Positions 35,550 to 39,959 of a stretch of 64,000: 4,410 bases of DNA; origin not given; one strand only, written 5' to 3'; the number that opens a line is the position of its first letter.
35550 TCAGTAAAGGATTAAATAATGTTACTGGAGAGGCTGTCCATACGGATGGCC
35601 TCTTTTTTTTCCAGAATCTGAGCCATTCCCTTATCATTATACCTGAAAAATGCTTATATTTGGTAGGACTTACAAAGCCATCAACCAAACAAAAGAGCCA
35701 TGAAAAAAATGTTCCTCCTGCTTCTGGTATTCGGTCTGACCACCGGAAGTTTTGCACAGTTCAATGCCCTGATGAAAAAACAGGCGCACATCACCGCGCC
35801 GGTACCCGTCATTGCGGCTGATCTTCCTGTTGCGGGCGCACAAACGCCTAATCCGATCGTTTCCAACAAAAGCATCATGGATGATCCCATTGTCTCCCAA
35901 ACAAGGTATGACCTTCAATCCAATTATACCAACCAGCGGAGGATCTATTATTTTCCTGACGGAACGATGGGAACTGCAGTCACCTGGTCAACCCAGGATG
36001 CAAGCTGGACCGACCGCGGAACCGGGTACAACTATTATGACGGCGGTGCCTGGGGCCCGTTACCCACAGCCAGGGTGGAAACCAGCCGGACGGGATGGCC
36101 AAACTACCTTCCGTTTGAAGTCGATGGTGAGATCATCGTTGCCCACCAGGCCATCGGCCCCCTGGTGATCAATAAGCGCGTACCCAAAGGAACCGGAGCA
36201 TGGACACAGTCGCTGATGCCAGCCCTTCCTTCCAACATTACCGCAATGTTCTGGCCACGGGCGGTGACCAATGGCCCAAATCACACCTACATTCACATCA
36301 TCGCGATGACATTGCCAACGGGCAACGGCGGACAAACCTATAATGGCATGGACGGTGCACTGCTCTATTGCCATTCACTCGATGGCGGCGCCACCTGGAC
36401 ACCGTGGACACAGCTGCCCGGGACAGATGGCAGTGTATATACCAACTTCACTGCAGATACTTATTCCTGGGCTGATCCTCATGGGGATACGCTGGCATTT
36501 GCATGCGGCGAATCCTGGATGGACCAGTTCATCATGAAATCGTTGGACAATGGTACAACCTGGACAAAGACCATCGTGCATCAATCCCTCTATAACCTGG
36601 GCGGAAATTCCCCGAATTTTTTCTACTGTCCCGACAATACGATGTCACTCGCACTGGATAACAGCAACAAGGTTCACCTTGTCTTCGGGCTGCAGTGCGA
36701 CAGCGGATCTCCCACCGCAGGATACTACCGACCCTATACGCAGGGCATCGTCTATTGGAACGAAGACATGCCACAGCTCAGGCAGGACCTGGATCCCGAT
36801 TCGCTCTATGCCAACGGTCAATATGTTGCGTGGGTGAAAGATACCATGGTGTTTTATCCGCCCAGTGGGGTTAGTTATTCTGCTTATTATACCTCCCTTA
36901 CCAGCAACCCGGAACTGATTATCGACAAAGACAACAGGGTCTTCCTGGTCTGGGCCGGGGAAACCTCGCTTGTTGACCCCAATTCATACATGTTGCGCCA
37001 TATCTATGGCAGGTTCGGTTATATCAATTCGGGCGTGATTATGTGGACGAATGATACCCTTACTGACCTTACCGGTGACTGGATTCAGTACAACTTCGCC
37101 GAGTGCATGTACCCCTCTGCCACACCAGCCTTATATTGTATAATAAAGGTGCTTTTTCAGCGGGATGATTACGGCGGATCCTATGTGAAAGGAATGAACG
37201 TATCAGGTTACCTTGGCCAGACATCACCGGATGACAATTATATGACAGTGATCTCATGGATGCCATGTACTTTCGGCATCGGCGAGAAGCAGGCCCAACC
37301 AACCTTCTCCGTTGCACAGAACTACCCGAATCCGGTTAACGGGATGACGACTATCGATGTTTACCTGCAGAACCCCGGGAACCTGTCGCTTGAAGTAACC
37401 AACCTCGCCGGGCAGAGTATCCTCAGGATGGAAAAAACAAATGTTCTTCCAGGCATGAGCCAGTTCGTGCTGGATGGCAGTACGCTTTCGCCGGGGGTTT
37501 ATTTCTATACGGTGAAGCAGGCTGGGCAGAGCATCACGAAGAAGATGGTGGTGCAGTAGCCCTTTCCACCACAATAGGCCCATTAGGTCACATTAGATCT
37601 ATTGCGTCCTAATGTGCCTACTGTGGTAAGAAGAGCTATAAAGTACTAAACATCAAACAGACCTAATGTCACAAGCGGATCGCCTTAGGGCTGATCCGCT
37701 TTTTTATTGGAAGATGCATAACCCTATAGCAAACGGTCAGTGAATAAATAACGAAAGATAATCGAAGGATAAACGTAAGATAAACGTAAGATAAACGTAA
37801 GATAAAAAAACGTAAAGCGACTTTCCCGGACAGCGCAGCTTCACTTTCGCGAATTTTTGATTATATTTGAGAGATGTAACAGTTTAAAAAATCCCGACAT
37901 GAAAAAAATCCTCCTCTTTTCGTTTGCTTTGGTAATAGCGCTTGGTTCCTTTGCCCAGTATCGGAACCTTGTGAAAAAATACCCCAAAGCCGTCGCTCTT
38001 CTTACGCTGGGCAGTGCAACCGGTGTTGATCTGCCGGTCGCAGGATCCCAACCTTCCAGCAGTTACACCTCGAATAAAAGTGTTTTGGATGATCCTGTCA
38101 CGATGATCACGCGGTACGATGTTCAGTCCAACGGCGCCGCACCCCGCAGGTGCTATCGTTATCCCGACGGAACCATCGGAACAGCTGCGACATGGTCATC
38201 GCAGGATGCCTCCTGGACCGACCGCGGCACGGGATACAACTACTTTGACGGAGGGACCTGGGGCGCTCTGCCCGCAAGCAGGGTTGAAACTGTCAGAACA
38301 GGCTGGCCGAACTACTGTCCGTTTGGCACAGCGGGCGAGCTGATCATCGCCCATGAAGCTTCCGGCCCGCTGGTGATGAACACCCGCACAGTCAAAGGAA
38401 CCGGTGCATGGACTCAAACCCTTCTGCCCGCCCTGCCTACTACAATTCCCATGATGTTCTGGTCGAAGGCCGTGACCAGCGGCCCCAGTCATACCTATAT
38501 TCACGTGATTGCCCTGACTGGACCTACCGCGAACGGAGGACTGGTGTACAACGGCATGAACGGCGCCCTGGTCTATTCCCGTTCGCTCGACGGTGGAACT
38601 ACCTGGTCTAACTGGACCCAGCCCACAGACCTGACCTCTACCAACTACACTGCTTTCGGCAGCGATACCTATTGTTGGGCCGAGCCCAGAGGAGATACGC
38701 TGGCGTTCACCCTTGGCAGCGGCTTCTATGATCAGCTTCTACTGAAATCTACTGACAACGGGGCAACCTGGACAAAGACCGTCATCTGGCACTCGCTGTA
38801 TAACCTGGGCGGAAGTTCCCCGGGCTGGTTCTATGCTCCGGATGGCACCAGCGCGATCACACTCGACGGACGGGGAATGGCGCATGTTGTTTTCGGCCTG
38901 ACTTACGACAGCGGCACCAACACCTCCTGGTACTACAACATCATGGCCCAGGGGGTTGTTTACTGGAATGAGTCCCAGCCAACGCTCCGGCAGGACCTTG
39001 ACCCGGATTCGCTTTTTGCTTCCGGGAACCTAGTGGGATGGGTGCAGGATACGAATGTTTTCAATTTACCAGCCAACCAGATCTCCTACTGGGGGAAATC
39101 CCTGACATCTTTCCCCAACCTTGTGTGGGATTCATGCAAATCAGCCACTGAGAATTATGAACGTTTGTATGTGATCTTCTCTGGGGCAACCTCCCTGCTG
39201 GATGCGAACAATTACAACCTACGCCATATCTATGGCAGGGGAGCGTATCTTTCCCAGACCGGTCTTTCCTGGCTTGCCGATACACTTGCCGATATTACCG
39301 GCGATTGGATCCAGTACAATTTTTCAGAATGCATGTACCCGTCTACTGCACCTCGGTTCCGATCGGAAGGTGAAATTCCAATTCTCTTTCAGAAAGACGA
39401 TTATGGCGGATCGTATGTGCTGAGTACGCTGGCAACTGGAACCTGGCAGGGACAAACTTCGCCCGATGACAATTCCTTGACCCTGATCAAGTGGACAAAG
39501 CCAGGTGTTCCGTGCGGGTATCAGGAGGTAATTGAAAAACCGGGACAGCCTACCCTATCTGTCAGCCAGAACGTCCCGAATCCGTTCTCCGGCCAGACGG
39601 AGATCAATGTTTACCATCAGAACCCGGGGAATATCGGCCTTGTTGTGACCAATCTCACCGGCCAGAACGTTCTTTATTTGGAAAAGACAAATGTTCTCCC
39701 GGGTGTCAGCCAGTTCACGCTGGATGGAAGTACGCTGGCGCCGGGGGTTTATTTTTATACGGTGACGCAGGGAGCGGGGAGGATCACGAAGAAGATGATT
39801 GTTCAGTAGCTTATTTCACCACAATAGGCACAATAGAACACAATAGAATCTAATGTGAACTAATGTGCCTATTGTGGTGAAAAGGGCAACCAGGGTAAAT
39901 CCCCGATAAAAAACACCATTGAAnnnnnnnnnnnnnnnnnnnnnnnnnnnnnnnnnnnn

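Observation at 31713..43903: Six-gene tandem array of diverged Asp-box (BNR-like) T9SS cargo proteins with no assignable function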

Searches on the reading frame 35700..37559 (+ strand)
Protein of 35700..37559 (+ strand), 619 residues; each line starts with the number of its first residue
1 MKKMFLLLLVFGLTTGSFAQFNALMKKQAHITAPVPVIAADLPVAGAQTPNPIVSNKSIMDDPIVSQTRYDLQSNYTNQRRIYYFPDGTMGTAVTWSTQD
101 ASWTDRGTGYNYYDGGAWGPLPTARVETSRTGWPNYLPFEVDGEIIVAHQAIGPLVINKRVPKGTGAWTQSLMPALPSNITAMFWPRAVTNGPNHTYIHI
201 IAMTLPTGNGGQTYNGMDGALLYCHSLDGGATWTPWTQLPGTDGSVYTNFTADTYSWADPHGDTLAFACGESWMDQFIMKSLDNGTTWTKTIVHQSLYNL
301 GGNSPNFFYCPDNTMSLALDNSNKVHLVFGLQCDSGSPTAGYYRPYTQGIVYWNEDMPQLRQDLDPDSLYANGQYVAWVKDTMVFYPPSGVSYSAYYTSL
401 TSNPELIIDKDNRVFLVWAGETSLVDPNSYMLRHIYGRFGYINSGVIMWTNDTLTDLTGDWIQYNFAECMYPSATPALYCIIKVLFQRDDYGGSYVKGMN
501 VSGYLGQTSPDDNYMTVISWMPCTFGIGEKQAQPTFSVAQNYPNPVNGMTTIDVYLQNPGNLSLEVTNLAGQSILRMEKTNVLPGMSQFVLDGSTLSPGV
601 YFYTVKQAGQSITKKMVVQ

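Call 4: search_protein_families(library=pfam, proteins=[window:35700-37559:+], max_evalue=1)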
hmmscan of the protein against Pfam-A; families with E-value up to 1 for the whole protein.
window:35700-37559:+ (619 aa): 4 families
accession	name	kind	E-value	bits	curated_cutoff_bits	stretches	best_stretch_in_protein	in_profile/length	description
PF18962.6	Por_Secre_tail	-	2.2e-11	44.3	27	1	542-618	2-75/75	Secretion system C-terminal sorting domain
PF02012.26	BNR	-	0.005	17.1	27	0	226-234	3-11/12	BNR/Asp-box repeat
PF13585.12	CHU_C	-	0.06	13.9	27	1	547-615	15-81/86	CHU_C Type IX secretion signal domain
PF24316.1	Tli3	-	0.11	13.3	27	0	253-294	53-102/129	T6SS Tli3 immunity protein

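Call 5: search_protein_families(library=ncbifam, proteins=[window:35700-37559:+], max_evalue=1)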
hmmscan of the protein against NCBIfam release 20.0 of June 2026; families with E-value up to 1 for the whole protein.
window:35700-37559:+ (619 aa): 4 families
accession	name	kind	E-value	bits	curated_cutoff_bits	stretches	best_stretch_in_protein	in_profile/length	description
TIGR04183.1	Por_Secre_tail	domain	1.4e-12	47.4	23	1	542-619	2-72/72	T9SS type A sorting domain-containing protein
NF038113.1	T9SSA_dep_M36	equivalog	1.2e-06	27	885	1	538-619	792-869/869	T9SS-dependent M36 family metallopeptidase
NF052323.1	T9SSA_dep_M6i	equivalog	1.9e-06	26.2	600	1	539-614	958-1033/1043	T9SS-dependent M6-like inactivated metalloprotease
NF033707.1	T9SS_sortase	equivalog_domain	0.066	10.8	420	1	530-606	990-1076/1095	type IX secretion system sortase PorU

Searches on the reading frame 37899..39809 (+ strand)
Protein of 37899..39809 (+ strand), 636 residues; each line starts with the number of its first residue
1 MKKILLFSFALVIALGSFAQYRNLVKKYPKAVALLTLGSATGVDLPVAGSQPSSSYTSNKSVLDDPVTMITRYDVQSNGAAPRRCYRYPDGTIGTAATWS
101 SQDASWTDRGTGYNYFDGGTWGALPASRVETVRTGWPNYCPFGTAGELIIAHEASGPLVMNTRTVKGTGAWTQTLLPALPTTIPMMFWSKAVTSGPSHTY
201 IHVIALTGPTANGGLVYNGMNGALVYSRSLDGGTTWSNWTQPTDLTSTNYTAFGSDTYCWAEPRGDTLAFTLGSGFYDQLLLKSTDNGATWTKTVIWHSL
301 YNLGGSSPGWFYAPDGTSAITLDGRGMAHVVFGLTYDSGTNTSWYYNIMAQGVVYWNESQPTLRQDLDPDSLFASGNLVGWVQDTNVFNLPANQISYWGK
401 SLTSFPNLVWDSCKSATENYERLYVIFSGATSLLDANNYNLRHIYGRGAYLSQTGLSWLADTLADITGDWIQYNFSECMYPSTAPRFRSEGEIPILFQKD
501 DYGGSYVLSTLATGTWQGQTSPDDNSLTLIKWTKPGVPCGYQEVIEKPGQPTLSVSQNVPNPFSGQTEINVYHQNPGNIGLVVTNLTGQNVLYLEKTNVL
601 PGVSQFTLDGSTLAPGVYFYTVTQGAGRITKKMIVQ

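Call 4: search_protein_families(library=pfam, proteins=[window:37899-39809:+], max_evalue=1)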
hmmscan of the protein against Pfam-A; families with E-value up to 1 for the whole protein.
window:37899-39809:+ (636 aa): 2 families
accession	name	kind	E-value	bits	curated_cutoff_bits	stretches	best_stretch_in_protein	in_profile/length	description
PF18962.6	Por_Secre_tail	-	1.5e-09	38.5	27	1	560-635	3-75/75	Secretion system C-terminal sorting domain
PF02012.26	BNR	-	0.34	11.5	27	0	284-293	3-12/12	BNR/Asp-box repeat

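Call 5: search_protein_families(library=ncbifam, proteins=[window:37899-39809:+], max_evalue=1)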
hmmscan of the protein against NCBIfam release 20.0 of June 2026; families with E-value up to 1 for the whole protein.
window:37899-39809:+ (636 aa): 4 families
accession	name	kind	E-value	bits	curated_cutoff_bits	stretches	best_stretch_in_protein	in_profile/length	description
TIGR04183.1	Por_Secre_tail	domain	1.8e-11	43.8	23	1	560-636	3-72/72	T9SS type A sorting domain-containing protein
NF038113.1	T9SSA_dep_M36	equivalog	4.1e-05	21.9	885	1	558-636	795-869/869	T9SS-dependent M36 family metallopeptidase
NF052323.1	T9SSA_dep_M6i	equivalog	0.0014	16.6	600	1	558-634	960-1037/1043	T9SS-dependent M6-like inactivated metalloprotease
NF033707.1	T9SS_sortase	equivalog_domain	0.0092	13.6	420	1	548-623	991-1076/1095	type IX secretion system sortase PorU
